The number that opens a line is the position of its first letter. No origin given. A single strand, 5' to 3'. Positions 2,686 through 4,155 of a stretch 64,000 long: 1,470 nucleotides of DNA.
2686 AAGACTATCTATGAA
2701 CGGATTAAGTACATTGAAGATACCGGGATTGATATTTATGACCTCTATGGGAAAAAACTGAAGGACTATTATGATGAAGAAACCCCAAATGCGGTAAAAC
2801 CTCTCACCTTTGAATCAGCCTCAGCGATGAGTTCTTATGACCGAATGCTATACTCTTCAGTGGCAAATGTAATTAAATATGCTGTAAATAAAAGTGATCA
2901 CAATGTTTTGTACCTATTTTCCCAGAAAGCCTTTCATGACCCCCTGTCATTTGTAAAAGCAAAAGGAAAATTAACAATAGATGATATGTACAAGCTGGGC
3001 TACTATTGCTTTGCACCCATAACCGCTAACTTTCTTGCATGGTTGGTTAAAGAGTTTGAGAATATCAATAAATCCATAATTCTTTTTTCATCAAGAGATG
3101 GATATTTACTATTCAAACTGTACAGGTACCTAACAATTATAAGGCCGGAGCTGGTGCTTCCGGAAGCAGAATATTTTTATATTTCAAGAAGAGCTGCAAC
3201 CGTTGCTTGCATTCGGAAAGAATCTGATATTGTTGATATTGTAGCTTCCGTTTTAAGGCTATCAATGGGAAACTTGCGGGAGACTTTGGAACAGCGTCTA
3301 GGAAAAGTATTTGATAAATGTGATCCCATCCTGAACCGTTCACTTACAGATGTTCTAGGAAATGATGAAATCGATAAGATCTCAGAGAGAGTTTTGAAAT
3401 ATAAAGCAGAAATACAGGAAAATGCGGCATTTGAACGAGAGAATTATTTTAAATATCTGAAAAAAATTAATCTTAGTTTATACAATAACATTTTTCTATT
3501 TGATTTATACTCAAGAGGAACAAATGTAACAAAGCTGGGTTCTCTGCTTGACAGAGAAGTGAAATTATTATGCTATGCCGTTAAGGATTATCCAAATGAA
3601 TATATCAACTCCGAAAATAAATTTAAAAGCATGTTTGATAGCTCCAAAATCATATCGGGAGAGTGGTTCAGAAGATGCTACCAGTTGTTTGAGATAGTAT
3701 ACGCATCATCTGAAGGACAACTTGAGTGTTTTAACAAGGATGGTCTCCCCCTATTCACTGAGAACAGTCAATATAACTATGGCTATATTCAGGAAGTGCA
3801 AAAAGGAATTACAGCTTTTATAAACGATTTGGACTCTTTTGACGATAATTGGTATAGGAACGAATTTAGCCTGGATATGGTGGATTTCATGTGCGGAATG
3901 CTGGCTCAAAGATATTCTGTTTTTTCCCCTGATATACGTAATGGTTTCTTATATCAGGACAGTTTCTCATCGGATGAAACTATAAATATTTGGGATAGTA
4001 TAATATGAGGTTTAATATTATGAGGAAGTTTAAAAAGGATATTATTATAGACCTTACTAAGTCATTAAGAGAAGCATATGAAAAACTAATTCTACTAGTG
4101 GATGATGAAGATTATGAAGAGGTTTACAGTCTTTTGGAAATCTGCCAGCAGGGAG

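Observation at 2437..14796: Unrecognised ~330-aa 'RDG' module present in three multidomain paralogues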

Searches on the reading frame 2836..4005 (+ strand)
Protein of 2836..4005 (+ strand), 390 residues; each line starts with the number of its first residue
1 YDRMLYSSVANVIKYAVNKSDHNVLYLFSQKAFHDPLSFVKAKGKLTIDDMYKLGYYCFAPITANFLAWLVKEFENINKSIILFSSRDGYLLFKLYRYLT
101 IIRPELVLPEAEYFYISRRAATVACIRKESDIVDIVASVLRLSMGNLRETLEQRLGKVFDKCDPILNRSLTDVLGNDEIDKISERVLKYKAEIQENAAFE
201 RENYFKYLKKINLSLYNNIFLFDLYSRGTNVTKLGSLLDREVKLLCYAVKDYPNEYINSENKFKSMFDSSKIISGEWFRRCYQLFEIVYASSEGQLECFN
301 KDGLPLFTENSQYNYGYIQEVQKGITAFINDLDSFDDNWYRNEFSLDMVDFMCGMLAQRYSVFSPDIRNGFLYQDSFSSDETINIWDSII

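Call 6: find_homologous_proteins(query=window:2854-4005:+, max_evalue=0.001)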
Query seq(384 aa) (384 aa): 11 proteins with E <= 0.001 among 2530 candidates.
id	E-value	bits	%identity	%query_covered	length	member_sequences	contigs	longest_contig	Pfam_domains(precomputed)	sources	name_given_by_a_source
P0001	1.2e-253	859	100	100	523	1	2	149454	-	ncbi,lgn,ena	-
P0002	1.4e-178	612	72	100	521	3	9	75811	-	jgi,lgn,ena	-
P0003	6.0e-174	597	69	100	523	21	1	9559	-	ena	-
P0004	2.7e-172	591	70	100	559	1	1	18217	-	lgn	-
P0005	2.8e-171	588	69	100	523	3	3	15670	-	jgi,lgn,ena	-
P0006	2.4e-170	585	69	100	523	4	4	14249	-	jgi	-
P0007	9.6e-152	524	61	100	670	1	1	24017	-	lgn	-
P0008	1.8e-101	358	69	61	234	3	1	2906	-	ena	-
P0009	4.3e-98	347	70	59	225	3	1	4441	-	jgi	jgi:hypothetical protein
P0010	1.3e-82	296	46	83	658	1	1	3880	-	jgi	jgi:hypothetical protein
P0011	4.3e-76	275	44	91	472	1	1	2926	-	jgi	jgi:hypothetical protein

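Call 31: predict_structure(alignment_id=A3)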
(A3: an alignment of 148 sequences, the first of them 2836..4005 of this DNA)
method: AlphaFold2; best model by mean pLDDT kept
length: 390 residues; sequences in the alignment: 148
mean_pLDDT: 96.0   pTM: 0.93
mean pLDDT of the five models: 96.0, 95.9, 95.7, 95.6, 95.5
residues with pLDDT >= 90: 366; 70-90: 21; 50-70: 3; < 50: 0
segments of 3 or more residues with pLDDT < 50: none
pLDDT, mean of each block of 10 residues (from residue 1): 95 98 98 95 97 99 98 97 97 98 98 98 98 96 92 97 96 88 98 99 99 98 97 98 97 95 91 87 97 97 97 96 99 98 97 97 98 80 93
secondary structure, 60 per line:
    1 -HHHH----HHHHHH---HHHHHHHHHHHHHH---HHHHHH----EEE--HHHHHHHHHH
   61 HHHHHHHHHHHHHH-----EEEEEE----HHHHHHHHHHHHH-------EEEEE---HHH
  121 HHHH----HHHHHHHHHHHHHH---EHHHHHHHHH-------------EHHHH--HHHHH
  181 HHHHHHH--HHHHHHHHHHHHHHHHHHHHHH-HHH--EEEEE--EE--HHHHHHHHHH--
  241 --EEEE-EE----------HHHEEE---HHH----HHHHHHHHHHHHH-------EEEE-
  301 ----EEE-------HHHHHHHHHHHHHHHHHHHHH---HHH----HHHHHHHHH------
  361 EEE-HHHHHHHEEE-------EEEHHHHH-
elements in order: H2-5 H10-15 H19-32 H36-41 E46-48 H51-74 E80-85 H90-102 E110-114 H118-124 H129-142 H147-155 H170-173 H176-187 H190-211 E218-222 H229-238 E243-246 E263-265 H276-288 E296-299 E305-307 H315-335 H346-354 E361-363 H365-371 E372-374 E382-384 H385-389

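Call 33: fold_search(model_id=the predicted structure, library=pdb)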
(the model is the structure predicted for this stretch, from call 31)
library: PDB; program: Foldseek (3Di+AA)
matches with E <= 10: 599; with E <= 0.001: 8
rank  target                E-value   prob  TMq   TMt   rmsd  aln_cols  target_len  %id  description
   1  8a0c_B                2.7e-08  1.00  0.55  0.21   5.1       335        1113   15  Capsular polysaccharide synthesis multienzyme in complex with CMP (released 2023-04-26)
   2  7shg_A                2.7e-08  1.00  0.49  0.34   6.6       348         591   18  Polysaccharide ribofuranosyl transferase from Thermobacillus composti (released 2022-03-02)
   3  8a0m_C                3.1e-08  1.00  0.51  0.20   6.9       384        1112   14  Capsular polysaccharide synthesis multienzyme in complex with capsular polymer fragment (released 2023-04-26)
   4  8a0c_A                4.0e-08  1.00  0.55  0.22   6.3       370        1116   15  Capsular polysaccharide synthesis multienzyme in complex with CMP (released 2023-04-26)
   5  8a0m_A                8.1e-08  1.00  0.43  0.17   8.3       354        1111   15  Capsular polysaccharide synthesis multienzyme in complex with capsular polymer fragment (released 2023-04-26)
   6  7shg_B                8.6e-08  1.00  0.51  0.36   5.8       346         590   17  Polysaccharide ribofuranosyl transferase from Thermobacillus composti (released 2022-03-02)
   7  8a0m_B                2.8e-07  1.00  0.55  0.25   6.3       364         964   15  Capsular polysaccharide synthesis multienzyme in complex with capsular polymer fragment (released 2023-04-26)
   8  8a0m_D                2.4e-06  1.00  0.46  0.21   7.6       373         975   14  Capsular polysaccharide synthesis multienzyme in complex with capsular polymer fragment (released 2023-04-26)
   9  9itd_C                8.2e-02  0.11  0.12  0.15  19.6       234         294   11  Human MTHFD1 in complex with compound 16a (released 2025-01-01)
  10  9iuo_A                9.1e-02  0.11  0.12  0.15  20.1       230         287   10  Human MTHFD1 in complex with compound 16d (released 2025-01-01)
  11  6ecp_A                1.1e-01  0.11  0.12  0.15  20.1       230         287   10  The human methylenetetrahydrofolate dehydrogenase/cyclohydrolase (FolD) complexed with NADP and inhibitor LY249543 (released 2019-03-27)
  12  1a4i_B                1.2e-01  0.08  0.11  0.13  20.5       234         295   13  HUMAN TETRAHYDROFOLATE DEHYDROGENASE / CYCLOHYDROLASE (released 1999-02-09)
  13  4b8z_B                1.3e-01  0.04  0.11  0.13  20.1       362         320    9  Crystal structure of human GDP-L-fucose synthase with bound NADP and GDP, rhombohedral crystal form (released 2013-02-06)
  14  1zuw_A                1.5e-01  0.12  0.12  0.16  21.8       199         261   12  Crystal structure of B.subtilis glutamate racemase (RacE) with D-Glu (released 2005-12-06)
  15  9isl_C                1.5e-01  0.08  0.11  0.13  19.9       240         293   11  Human MTHFD1 in complex with compound 16e (released 2025-01-01)
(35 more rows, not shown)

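Call 36: search_solved_structures(query=A3, max_evalue=10, show_alignments=3)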
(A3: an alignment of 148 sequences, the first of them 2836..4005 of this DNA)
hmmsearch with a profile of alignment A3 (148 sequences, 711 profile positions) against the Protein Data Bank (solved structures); distinct sequences matched with E-value up to 10: 31.
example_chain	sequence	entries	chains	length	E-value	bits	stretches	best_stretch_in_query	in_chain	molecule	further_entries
9h50_A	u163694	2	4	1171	5.6e-41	143.9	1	140-558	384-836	Bcs3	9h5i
8a0c_A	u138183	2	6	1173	5.6e-41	143.9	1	140-558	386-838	Bcs3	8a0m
7shg_A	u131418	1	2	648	4.2e-31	111.2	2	130-333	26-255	Ribofuranosyl transferase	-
2om6_A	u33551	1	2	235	1.1e-06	30.5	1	138-330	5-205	Probable phosphoserine phosphatase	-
9mhs_B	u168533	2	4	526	2.1e-06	29.6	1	126-326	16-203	Drimenol Synthase | Haloacid dehalogenase superfamily, subfamily IA, variant 3 with third motif having DD or E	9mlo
9m7d_A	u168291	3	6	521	3e-06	29.1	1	126-326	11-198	Haloacid dehalogenase superfamily, subfamily IA, variant 3 with third motif having DD or E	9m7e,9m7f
3ib6_A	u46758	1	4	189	9.4e-05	24.1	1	229-336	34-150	Uncharacterized protein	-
2hoq_A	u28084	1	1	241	0.0037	18.9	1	257-332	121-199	Putative HAD-hydrolase PH1655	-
1x42_A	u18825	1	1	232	0.0047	18.5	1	173-327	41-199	hypothetical protein PH0459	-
3u26_A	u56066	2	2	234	0.0075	17.8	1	214-327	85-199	PF00702 domain protein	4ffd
6q7n_A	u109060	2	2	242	0.0082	17.7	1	214-327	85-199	BH32 | OE1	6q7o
3ed5_A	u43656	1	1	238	0.011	17.3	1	273-327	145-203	YfnB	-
3i76_A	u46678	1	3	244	0.012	17.2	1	273-327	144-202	Putative HAD-hydrolase yfnB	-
6q7p_A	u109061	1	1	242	0.023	16.2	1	214-327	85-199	OE1.2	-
6q7q_A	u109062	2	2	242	0.039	15.5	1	215-327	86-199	OE1.3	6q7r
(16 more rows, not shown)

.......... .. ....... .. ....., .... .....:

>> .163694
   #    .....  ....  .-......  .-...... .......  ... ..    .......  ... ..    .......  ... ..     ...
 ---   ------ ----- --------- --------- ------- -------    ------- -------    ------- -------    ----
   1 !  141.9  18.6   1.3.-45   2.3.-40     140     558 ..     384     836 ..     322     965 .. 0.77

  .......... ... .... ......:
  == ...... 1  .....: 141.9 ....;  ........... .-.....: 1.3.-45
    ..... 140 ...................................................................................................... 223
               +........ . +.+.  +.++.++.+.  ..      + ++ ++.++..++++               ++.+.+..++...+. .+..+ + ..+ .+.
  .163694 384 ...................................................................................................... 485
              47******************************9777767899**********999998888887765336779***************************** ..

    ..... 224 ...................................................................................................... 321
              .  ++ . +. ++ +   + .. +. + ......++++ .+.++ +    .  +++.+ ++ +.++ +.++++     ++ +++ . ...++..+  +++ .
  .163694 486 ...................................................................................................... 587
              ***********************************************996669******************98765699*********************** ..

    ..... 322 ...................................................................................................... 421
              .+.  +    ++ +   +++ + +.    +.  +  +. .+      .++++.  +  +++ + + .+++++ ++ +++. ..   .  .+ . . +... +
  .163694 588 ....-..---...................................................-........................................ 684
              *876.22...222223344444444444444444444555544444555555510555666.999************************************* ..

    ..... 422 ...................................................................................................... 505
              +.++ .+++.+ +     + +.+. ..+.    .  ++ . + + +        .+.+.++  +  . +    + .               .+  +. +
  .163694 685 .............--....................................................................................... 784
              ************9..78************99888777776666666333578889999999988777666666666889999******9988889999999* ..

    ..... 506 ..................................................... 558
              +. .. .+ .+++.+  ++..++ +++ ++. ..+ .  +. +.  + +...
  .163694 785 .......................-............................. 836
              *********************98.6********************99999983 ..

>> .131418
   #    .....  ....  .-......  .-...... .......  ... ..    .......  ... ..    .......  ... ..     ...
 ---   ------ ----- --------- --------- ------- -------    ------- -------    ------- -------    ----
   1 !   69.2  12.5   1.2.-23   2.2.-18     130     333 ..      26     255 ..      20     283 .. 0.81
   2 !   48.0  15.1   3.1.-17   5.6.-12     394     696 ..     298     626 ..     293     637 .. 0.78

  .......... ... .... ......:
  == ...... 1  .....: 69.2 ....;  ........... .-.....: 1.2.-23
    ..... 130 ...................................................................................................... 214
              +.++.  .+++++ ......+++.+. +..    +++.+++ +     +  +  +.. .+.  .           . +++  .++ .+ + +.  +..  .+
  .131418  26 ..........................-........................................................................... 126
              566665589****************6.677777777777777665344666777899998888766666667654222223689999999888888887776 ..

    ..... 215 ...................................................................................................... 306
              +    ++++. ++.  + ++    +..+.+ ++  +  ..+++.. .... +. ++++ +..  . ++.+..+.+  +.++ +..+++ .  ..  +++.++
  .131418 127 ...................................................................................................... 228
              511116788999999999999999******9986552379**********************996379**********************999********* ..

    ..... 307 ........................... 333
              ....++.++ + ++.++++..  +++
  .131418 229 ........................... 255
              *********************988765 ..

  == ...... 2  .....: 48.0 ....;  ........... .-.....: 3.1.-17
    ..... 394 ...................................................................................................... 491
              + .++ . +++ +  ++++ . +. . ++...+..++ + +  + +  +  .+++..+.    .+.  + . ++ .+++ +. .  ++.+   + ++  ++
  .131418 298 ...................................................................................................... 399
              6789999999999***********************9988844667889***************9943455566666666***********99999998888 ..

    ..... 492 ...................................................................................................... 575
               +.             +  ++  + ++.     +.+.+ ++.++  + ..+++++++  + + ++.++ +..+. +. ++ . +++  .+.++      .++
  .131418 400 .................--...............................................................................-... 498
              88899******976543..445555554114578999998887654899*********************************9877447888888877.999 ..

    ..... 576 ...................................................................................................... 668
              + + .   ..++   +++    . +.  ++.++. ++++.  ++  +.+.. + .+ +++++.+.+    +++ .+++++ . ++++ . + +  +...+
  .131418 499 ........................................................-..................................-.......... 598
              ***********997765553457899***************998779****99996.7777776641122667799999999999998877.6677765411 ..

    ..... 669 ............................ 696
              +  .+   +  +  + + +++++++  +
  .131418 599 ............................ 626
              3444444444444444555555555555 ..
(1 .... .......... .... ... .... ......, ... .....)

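Call 65: find_encoding_contigs(protein=P0001, flank=10000, max_places=2)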
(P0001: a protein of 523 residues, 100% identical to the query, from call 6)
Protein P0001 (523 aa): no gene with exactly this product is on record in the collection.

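Call 67: find_encoding_contigs(protein=P0002, flank=10000, max_places=2)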
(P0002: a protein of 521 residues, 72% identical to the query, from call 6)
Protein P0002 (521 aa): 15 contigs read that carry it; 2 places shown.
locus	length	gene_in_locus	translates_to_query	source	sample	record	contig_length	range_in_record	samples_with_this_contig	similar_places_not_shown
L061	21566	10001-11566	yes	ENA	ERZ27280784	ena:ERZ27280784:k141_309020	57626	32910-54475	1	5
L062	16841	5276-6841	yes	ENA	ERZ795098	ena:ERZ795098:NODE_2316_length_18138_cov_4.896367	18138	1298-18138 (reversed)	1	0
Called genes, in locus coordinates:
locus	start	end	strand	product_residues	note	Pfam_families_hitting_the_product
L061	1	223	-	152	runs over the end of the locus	PF01451:LMWPc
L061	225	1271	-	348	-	PF01300:Sua5_yciO_yrdC, PF03481:Sua5_C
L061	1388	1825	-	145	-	-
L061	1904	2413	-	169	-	PF05130:FlgN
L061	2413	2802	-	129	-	PF02561:FliS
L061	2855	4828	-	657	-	PF02465:FliD_N, PF07195:FliD_C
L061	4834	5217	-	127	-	PF03646:FlaG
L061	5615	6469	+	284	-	PF00669:Flagellin_N, PF00700:Flagellin_C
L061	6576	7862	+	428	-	PF00535:Glycos_transf_2, PF13424:TPR_12 (faint), PF13431:TPR_17 (faint), PF07719:TPR_2 (faint), PF13176:TPR_7 (faint), PF13181:TPR_8 (faint), PF13428:TPR_14 (faint), PF00515:TPR_1 (weak)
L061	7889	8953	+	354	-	PF01073:3Beta_HSD, PF01370:Epimerase, PF02719:Polysacc_synt_2 (weak), PF13460:NAD_binding_10 (weak), PF16363:GDP_Man_Dehyd, PF07993:NAD_binding_4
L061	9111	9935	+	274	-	PF04991:LicD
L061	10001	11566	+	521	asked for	-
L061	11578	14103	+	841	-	-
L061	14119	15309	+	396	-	PF04991:LicD, PF22674:C2185-like_N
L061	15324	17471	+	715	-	PF22674:C2185-like_N (weak)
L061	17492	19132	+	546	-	PF13489:Methyltransf_23 (weak), PF08241:Methyltransf_11 (weak)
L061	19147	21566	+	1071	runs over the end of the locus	PF00535:Glycos_transf_2, PF10111:Glyco_tranf_2_2, PF22674:C2185-like_N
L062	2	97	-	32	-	?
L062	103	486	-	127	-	PF03646:FlaG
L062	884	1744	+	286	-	PF00669:Flagellin_N, PF00700:Flagellin_C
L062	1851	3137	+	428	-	PF00535:Glycos_transf_2, PF13424:TPR_12 (faint), PF13431:TPR_17 (faint), PF07719:TPR_2 (faint), PF13176:TPR_7 (faint), PF13181:TPR_8 (faint), PF13428:TPR_14 (faint), PF00515:TPR_1 (weak)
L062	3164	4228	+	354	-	PF01073:3Beta_HSD, PF01370:Epimerase, PF02719:Polysacc_synt_2 (weak), PF13460:NAD_binding_10 (weak), PF16363:GDP_Man_Dehyd, PF07993:NAD_binding_4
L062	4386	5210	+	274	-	PF04991:LicD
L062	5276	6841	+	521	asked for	-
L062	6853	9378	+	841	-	-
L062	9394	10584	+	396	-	PF04991:LicD, PF22674:C2185-like_N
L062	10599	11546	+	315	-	PF22674:C2185-like_N (weak)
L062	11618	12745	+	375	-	-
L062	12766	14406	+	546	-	PF13489:Methyltransf_23 (weak), PF08241:Methyltransf_11 (weak)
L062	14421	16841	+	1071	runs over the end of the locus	PF00535:Glycos_transf_2, PF10111:Glyco_tranf_2_2, PF22674:C2185-like_N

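Call 76: search_solved_structures(query=window:2836-4005:+, max_evalue=10)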
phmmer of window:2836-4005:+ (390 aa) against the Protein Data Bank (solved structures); distinct sequences matched with E-value up to 10: 0.
